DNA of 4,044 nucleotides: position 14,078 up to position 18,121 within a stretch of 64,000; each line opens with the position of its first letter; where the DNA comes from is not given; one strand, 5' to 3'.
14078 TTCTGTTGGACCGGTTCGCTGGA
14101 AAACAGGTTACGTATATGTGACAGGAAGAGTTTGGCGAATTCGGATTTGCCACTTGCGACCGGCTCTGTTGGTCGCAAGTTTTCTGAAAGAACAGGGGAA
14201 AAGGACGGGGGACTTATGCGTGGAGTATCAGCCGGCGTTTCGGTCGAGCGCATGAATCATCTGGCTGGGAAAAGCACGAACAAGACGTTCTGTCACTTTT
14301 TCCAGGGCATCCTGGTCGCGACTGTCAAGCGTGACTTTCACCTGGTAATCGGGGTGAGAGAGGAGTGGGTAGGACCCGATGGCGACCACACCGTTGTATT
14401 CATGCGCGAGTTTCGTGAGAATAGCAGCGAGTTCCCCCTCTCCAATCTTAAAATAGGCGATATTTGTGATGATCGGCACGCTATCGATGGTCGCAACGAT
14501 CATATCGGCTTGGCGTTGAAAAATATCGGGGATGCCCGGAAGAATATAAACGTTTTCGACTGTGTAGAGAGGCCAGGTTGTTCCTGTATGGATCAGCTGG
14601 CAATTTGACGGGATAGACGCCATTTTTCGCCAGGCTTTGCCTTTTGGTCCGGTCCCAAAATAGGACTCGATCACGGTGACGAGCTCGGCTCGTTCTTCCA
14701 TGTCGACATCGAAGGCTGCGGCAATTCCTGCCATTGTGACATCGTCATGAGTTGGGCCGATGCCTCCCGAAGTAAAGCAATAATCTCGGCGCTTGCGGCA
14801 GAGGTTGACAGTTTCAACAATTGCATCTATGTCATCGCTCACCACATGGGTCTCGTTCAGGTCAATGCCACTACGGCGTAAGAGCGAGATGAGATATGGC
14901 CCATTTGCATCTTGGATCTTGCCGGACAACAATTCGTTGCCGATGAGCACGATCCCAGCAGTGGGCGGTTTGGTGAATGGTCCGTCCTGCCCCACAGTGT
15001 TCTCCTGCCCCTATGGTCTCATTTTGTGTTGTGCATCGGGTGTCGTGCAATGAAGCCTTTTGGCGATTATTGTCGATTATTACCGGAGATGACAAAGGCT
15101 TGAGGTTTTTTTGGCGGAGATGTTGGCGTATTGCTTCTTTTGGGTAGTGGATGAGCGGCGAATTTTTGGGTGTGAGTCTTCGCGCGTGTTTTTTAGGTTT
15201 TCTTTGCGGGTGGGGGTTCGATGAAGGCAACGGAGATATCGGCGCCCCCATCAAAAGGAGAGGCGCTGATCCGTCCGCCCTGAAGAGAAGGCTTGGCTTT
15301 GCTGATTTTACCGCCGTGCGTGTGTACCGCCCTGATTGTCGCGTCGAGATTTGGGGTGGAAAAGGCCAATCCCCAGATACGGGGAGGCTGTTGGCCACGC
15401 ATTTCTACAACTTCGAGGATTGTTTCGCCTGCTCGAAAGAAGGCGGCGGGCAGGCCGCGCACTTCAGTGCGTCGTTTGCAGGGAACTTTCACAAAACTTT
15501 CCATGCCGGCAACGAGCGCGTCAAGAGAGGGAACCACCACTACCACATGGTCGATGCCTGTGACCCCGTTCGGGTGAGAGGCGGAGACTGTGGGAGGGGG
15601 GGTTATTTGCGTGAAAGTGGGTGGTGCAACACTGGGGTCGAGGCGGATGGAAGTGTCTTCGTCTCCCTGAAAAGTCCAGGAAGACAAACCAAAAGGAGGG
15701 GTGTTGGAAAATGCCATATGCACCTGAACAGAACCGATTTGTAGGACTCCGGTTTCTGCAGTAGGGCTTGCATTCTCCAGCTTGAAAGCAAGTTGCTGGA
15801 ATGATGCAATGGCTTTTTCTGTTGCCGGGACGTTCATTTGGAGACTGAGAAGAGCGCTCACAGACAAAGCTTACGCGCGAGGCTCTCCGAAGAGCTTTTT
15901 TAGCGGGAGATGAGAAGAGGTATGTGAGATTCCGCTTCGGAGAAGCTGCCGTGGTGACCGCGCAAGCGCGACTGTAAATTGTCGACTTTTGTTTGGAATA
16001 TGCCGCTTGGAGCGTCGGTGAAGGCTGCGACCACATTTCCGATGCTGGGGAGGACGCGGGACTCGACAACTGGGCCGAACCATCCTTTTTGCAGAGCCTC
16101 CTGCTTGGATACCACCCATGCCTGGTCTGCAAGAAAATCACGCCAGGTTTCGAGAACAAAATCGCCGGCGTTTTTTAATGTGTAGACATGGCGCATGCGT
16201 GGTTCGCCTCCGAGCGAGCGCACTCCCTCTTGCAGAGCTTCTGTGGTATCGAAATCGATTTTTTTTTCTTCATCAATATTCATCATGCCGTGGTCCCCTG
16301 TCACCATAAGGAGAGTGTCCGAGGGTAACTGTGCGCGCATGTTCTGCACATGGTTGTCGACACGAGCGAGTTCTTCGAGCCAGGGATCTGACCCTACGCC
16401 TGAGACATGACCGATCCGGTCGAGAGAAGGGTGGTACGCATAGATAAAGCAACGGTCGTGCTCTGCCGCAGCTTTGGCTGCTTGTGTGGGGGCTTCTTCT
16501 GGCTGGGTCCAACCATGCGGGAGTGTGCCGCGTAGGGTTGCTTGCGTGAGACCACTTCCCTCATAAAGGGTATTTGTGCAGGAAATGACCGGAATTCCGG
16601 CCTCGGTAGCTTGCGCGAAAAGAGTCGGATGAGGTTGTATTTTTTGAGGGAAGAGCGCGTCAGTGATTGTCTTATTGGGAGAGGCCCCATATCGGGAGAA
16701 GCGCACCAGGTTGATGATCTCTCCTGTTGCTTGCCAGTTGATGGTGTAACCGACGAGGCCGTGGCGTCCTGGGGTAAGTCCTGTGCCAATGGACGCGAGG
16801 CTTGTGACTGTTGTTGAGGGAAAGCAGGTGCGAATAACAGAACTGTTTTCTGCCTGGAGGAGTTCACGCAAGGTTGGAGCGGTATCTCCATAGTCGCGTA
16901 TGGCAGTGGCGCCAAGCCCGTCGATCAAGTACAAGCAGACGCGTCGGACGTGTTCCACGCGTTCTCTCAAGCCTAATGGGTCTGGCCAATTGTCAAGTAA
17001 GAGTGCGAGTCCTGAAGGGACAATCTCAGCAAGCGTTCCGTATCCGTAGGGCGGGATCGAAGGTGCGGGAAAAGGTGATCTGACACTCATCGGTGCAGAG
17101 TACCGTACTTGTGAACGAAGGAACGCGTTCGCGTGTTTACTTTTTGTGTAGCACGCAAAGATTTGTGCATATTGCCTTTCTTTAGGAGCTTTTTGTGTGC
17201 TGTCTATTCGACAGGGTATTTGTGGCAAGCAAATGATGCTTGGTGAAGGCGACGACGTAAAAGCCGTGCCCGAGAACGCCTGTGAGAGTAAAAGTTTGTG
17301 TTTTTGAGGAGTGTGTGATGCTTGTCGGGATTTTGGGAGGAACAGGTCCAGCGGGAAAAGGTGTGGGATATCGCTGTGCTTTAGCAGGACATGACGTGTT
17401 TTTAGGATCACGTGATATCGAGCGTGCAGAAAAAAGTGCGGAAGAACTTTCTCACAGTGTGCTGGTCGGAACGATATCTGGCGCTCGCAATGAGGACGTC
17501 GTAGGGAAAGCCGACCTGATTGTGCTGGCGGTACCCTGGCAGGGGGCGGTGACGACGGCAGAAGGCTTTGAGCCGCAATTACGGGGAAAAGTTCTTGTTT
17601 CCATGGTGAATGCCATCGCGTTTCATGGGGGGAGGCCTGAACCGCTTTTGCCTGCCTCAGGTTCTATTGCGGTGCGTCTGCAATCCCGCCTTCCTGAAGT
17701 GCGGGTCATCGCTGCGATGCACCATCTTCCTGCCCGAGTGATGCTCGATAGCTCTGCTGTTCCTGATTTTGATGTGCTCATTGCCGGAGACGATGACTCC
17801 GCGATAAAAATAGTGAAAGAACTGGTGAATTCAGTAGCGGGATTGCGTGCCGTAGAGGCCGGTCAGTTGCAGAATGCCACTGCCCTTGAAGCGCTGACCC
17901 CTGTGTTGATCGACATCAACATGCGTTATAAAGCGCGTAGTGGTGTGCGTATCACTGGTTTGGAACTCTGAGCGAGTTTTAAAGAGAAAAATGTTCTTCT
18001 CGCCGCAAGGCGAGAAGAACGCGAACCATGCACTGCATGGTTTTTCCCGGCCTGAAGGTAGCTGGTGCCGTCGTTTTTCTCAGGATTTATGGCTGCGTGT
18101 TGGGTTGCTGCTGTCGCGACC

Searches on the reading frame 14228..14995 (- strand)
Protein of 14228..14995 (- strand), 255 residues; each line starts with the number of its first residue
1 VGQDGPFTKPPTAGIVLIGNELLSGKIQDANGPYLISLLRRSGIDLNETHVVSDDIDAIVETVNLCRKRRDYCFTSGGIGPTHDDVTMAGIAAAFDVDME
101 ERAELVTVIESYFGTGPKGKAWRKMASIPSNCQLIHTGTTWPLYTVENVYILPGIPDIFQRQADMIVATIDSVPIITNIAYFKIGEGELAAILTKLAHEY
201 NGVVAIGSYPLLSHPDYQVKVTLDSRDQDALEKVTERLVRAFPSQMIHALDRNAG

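Call 57: search_protein_families(library=pfam, proteins=[window:14228-14995:-], max_evalue=0.00001)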
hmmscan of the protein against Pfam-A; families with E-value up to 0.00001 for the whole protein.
window:14228-14995:- (255 aa): 2 families
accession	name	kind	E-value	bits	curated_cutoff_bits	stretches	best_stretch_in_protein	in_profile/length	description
PF00994.29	MoCF_biosynth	-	4.3e-28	98.3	26.6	1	14-167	1-138/144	Probable molybdopterin binding domain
PF24102.1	FLAD1_M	-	7.8e-19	67.7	27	1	180-248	7-75/78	FAD synthase, middle domain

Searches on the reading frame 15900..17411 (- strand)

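Call 6: search_protein_families(library=pfam, proteins=[window:15900-17411:-], max_evalue=0.01)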
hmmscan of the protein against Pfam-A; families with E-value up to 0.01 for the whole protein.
window:15900-17411:- (503 aa): 1 family
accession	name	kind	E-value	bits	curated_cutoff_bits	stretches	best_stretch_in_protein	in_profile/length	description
PF01663.27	Phosphodiest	-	9.6e-32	111.3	23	1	159-488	2-340/342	Type I phosphodiesterase / nucleotide pyrophosphatase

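Call 7: search_protein_families(library=ncbifam, proteins=[window:15900-17411:-], max_evalue=0.001)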
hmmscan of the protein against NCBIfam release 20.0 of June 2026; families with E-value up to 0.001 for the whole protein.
window:15900-17411:- (503 aa): 0 families

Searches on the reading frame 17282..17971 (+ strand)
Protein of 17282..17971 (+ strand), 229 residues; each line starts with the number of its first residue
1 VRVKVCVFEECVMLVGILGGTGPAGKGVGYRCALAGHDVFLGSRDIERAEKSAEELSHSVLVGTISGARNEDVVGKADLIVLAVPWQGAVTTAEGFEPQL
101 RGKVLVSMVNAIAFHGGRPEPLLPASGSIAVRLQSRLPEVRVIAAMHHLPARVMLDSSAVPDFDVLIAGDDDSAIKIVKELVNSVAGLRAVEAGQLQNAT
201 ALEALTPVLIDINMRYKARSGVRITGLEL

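Call 72: search_protein_families(library=pfam, proteins=[window:17282-17971:+], max_evalue=0.00001)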
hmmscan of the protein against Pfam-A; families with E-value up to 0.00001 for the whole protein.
window:17282-17971:+ (229 aa): 1 family
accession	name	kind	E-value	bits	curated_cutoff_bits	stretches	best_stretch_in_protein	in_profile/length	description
PF03807.23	F420_oxidored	-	2.3e-15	57.4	21.6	1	15-110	2-93/94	NADP oxidoreductase coenzyme F420-dependent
